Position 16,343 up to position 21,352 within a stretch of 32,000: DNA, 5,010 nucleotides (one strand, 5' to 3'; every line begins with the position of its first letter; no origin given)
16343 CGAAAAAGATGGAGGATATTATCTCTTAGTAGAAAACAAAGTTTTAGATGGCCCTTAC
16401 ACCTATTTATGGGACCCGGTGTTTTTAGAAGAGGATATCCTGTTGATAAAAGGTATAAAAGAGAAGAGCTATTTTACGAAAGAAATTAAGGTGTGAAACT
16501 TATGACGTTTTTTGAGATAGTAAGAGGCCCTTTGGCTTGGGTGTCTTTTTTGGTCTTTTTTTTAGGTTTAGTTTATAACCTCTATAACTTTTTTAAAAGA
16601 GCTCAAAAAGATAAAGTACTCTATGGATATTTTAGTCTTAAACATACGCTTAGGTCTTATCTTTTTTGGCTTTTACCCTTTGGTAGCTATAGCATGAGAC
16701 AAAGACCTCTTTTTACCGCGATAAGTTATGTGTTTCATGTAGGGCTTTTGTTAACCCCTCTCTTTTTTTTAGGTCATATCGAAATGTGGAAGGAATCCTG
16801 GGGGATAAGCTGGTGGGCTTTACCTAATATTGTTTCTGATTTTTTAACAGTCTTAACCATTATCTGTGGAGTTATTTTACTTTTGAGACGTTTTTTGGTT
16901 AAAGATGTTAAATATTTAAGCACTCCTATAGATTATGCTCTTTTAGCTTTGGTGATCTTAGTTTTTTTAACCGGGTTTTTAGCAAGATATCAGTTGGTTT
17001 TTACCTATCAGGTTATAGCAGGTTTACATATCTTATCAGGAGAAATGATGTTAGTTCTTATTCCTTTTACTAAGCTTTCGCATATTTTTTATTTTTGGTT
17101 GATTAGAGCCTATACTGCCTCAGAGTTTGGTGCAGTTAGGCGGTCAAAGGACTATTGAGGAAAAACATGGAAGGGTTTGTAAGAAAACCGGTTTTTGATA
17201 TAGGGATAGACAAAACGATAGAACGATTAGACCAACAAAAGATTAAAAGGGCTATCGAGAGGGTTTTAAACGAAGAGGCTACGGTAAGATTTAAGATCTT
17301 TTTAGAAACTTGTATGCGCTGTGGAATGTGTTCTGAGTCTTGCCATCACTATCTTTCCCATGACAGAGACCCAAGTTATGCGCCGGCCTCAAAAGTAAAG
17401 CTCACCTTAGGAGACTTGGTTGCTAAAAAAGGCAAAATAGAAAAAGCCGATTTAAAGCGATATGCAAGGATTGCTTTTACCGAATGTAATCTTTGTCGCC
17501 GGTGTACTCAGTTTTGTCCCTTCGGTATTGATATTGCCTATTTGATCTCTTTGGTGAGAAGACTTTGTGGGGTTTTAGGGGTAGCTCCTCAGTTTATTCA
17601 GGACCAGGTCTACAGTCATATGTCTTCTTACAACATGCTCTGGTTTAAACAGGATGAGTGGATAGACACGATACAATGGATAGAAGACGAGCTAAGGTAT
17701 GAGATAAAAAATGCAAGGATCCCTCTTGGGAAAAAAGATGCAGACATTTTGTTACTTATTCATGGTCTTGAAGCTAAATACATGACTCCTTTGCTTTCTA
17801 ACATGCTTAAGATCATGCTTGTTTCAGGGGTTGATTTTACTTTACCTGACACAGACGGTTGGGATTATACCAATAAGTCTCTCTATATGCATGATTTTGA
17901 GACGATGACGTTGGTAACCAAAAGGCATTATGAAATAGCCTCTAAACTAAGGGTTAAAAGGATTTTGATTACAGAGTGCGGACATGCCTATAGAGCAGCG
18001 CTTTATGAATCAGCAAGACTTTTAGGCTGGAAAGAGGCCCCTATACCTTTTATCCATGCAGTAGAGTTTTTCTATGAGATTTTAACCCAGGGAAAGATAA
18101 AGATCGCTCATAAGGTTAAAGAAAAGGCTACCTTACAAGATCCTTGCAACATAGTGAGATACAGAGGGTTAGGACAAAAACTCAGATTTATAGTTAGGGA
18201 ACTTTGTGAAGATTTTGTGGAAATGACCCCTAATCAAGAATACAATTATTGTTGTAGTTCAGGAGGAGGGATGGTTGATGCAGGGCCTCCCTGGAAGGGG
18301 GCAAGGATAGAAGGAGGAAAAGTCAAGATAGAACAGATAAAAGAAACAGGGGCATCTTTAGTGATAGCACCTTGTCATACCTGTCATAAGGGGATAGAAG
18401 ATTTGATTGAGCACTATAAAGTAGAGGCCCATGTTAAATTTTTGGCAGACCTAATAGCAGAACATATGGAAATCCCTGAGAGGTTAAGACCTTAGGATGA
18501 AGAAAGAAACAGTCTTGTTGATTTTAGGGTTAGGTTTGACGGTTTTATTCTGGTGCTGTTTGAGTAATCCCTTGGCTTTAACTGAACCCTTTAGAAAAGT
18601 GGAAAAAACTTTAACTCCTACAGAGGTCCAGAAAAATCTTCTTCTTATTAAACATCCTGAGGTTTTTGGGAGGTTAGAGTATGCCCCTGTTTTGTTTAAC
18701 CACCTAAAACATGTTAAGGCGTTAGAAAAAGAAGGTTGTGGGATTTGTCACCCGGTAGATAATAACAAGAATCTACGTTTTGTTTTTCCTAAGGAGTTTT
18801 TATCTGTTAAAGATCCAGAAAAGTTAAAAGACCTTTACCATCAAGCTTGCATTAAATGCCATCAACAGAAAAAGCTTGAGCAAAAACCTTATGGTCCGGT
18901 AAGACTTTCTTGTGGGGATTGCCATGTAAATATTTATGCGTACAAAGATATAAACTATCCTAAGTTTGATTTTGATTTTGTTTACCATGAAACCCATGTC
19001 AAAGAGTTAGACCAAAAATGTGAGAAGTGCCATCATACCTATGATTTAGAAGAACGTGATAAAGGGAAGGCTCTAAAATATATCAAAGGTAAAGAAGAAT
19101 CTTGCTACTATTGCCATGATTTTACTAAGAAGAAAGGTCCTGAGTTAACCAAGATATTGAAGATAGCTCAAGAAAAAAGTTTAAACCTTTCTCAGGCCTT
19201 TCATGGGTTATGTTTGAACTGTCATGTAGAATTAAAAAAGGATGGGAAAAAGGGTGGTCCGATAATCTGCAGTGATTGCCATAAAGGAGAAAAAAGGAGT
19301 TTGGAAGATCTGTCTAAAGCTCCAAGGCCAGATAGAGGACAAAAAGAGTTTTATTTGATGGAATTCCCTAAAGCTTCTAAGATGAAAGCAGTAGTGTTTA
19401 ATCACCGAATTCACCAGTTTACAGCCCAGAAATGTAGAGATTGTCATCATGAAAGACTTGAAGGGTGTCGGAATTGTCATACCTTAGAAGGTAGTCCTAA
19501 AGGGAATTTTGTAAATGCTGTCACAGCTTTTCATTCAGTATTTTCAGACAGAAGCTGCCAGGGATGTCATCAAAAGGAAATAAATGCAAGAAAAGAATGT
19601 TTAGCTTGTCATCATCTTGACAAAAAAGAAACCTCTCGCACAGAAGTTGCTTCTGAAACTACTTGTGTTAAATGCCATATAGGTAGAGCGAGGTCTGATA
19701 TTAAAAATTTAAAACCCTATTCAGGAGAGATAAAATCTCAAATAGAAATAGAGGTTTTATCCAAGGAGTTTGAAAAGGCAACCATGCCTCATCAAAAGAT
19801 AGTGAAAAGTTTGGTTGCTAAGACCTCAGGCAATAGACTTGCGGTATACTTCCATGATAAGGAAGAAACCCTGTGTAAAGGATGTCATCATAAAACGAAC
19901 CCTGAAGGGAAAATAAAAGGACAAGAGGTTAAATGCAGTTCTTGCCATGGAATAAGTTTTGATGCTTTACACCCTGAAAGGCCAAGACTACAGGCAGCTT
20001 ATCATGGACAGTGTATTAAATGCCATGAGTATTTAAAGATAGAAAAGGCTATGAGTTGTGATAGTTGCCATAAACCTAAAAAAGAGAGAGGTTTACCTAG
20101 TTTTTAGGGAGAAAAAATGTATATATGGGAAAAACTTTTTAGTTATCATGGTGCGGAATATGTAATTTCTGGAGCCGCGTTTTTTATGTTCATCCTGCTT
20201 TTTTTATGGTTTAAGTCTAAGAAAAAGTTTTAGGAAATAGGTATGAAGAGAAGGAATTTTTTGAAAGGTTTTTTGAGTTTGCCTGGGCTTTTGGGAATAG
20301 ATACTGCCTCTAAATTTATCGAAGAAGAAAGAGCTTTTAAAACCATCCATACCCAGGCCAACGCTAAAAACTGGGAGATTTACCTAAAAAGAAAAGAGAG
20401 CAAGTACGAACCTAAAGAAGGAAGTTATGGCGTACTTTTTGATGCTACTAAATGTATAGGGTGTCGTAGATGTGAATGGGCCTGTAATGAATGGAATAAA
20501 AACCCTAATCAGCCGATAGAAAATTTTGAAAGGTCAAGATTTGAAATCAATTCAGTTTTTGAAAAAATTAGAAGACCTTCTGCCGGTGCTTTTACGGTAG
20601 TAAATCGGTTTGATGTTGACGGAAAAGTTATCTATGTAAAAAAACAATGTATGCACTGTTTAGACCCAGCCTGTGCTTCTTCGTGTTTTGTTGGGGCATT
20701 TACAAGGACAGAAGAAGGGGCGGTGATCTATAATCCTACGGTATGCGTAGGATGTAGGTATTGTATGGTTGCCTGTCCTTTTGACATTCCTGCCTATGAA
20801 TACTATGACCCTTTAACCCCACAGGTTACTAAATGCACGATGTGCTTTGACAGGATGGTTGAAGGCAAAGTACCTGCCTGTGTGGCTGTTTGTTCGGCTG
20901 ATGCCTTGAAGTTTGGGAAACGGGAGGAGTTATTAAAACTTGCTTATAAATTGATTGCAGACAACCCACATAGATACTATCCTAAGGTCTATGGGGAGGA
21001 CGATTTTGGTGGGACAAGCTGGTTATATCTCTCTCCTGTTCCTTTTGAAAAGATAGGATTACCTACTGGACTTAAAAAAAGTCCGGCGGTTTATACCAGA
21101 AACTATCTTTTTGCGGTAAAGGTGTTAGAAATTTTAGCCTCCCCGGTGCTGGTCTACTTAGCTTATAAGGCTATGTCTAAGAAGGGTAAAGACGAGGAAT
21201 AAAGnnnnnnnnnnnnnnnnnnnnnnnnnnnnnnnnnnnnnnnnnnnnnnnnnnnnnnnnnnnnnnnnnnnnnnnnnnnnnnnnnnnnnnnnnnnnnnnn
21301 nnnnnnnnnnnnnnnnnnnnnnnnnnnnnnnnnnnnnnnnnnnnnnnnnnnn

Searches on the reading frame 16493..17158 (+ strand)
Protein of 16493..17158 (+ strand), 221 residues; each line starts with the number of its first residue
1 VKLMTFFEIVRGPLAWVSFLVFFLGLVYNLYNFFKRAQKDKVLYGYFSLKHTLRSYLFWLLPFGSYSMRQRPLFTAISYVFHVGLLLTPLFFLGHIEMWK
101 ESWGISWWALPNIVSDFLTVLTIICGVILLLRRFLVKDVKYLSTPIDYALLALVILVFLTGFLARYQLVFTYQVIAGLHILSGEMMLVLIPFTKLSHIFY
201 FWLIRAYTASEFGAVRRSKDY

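Call 7: search_protein_families(library=ncbifam, proteins=[window:16493-17158:+])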
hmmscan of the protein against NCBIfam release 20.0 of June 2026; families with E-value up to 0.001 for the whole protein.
window:16493-17158:+ (221 aa): 5 families
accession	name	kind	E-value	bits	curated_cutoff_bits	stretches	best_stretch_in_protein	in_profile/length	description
NF045723.1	memb_anch_TmcC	equivalog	1.2e-76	257.1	240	1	5-221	2-218/218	TmcC family electron transfer complex membrane anchor subunit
NF045716.1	sulf_resp_HmcE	equivalog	1.7e-55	188.1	275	1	7-216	2-215/226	sulfate respiration complex protein HmcE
NF038018.1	qmoC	equivalog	2.5e-06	27.2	300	1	77-200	227-353/360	quinone-interacting membrane-bound oxidoreductase complex subunit QmoC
TIGR00351.1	narI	equivalog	1.3e-05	25.1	105.55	1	67-164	41-143/225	respiratory nitrate reductase subunit gamma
NF038037.1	cytob_DsrM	equivalog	5.4e-05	22.5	300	1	108-203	158-249/320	sulfate reduction electron transfer complex DsrMKJOP subunit DsrM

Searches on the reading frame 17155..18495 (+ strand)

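Call 7: search_protein_families(library=ncbifam, proteins=[window:17155-18495:+])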
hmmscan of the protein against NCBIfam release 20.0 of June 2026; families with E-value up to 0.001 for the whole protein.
window:17155-18495:+ (446 aa): 16 families
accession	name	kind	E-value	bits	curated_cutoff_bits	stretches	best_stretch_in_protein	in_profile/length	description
NF045724.1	ferredox_TmcB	equivalog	1.5e-178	593.8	735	1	13-439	3-429/430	electron transfer complex ferredoxin TmcB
NF045711.1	sulf_resp_HmcF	equivalog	2.6e-105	352.9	750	1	31-446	40-457/457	sulfate respiration complex iron-sulfur protein HmcF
NF045796.1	DsrK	equivalog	2.3e-53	181.4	400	1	28-427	29-429/453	sulfate reduction electron transfer complex DsrMKJOP subunit DsrK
NF004898.0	PRK06259.1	equivalog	1.6e-16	60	385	1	306-436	360-486/488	fumarate reductase (CoM/CoB) subunit TfrB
NF045670.1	quin_L_LdhH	equivalog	3.1e-12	45.6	800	1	303-435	580-706/706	L-lactate dehydrogenase (quinone) large subunit LdhH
NF045663.1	diclust_near_Sec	equivalog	7.4e-11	40.9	530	1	303-382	512-593/759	pyridine nucleotide-disulfide oxidoreductase/dicluster-binding protein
NF008369.0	PRK11168.1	equivalog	2e-06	27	278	0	50-136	10-85/401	anaerobic glycerol-3-phosphate dehydrogenase subunit C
TIGR00273.1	TIGR00273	equivalog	4.3e-06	25.9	444.8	1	52-149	294-383/432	LutB/LldF family L-lactate oxidation iron-sulfur protein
TIGR03379.1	glycerol3P_GlpC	equivalog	1.3e-05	24.2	279.9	0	302-431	271-393/397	anaerobic glycerol-3-phosphate dehydrogenase subunit GlpC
NF008434.0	PRK11274.1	equivalog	1.6e-05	24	333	1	45-137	17-101/409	glycolate oxidase subunit GlcF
TIGR01971.1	NuoI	subfamily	3.6e-05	23.3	113.05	0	90-123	63-95/121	NADH-quinone oxidoreductase, chain I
NF006391.0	PRK08640.1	equivalog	5.7e-05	22.1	244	1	36-136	140-237/254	succinate dehydrogenase iron-sulfur subunit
NF004616.0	PRK05950.1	subfamily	6.9e-05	22.1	228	1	32-136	129-231/238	succinate dehydrogenase iron-sulfur subunit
TIGR00384.1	dhsB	subfamily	0.00018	21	88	1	34-131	123-218/222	succinate dehydrogenase and fumarate reductase iron-sulfur protein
TIGR02486.1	RDH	subfamily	0.00042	20.3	160.35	1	52-135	206-291/314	reductive dehalogenase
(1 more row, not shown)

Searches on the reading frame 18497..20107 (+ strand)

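Call 7: search_protein_families(library=ncbifam, proteins=[window:18497-20107:+])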
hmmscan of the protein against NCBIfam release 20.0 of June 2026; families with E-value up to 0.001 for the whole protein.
window:18497-20107:+ (536 aa): 6 families
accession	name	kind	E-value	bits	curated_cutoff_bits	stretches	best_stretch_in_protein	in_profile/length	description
NF045713.1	CxxCH_16_HmcA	equivalog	3e-153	511.3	400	2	1-400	1-392/541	sulfate respiration complex hexadecaheme cytochrome HmcA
NF045784.1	9HemeCytC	equivalog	1.4e-42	146.2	640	2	399-529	197-323/328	nine-heme cytochrome c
NF045722.1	c3_cytochr_TmcA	equivalog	8.7e-29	99.9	114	3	458-526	58-125/125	acidic tetraheme cytochrome c3 TmcA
TIGR03508.1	decahem_SO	subfamily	9.9e-08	31.8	192.2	1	173-318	3-151/258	DmsE family decaheme c-type cytochrome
TIGR03146.1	cyt_nit_nrfB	equivalog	0.0005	20.4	166.6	0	448-531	13-97/145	cytochrome c nitrite reductase pentaheme subunit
TIGR04257.1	nanowire_3heme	domain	0.00071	19.7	40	0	163-210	16-61/75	c(7)-type cytochrome triheme domain-containing protein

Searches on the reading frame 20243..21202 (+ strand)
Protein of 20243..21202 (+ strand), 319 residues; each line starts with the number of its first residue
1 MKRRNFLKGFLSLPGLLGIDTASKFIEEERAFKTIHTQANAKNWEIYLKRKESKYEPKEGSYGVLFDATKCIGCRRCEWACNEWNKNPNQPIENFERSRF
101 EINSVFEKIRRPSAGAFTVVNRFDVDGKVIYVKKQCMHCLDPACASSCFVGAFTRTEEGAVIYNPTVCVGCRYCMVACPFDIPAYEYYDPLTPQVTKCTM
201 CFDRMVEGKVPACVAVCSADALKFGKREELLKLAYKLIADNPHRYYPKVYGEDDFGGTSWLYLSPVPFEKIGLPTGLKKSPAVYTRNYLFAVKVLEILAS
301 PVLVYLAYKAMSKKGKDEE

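Call 7: search_protein_families(library=ncbifam, proteins=[window:20243-21202:+])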
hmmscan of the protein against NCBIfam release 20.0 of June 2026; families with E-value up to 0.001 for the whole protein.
window:20243-21202:+ (319 aa): 26 families (the best 25 are shown)
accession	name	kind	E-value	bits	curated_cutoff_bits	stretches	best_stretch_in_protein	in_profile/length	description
NF045715.1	sulf_resp_HmcB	equivalog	1.6e-98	329.6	420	1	52-316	27-287/307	sulfate respiration complex iron-sulfur protein HmcB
NF008134.0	PRK10882.1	equivalog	5.1e-64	216.4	263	1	47-316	24-321/329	hydrogenase 2 operon protein HybA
TIGR01582.1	FDH-beta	equivalog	1.4e-39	136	334.7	1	62-281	22-237/283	formate dehydrogenase subunit beta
TIGR02951.1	DMSO_dmsB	equivalog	2.6e-31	108.8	214.1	1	62-231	2-157/161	DMSO/selenate family reductase complex B subunit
TIGR03149.1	cyt_nit_nrfC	equivalog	9e-25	87.3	377.6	1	46-241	26-198/225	cytochrome c nitrite reductase Fe-S protein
NF045797.1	DsrO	equivalog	3.7e-21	75.6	200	1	48-226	30-201/235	sulfate reduction electron transfer complex DsrMKJOP subunit DsrO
TIGR03478.1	DMSO_red_II_bet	subfamily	2.8e-20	72.5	480.7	1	129-238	124-231/321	DMSO reductase family type II enzyme, iron-sulfur subunit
NF038355.1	FDH3_beta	equivalog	4.4e-20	72.5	240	1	132-201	50-121/180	formate dehydrogenase FDH3 subunit beta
NF011569.0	PRK14993.1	equivalog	3e-19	69.4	416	1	45-225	30-186/244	tetrathionate reductase subunit TtrB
NF042979.1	EthbenzDh_ebdB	equivalog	2.4e-18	66.1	740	1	129-238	146-253/354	ethylbenzene dehydrogenase subunit beta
NF041782.1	mnquin_red_QrcC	equivalog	8.3e-17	61.6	400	1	62-198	1-131/239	menaquinone reductase iron-sulfur cluster-binding subunit QrcC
NF041715.1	arsenate_red_ArrB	equivalog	6.3e-16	58.6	450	1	62-186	3-107/233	arsenate respiratory reductase iron-sulfur subunit ArrB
NF009408.0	PRK12769.1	equivalog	9.7e-15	53.7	1003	1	65-234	6-154/659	formate-dependent uric acid utilization protein AegA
NF007382.0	PRK09898.1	equivalog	5.6e-14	52.2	213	1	63-223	59-199/208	ferredoxin-like protein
TIGR01660.1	narH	equivalog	2.4e-13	49.4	524.05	1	128-218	175-263/492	nitrate reductase subunit beta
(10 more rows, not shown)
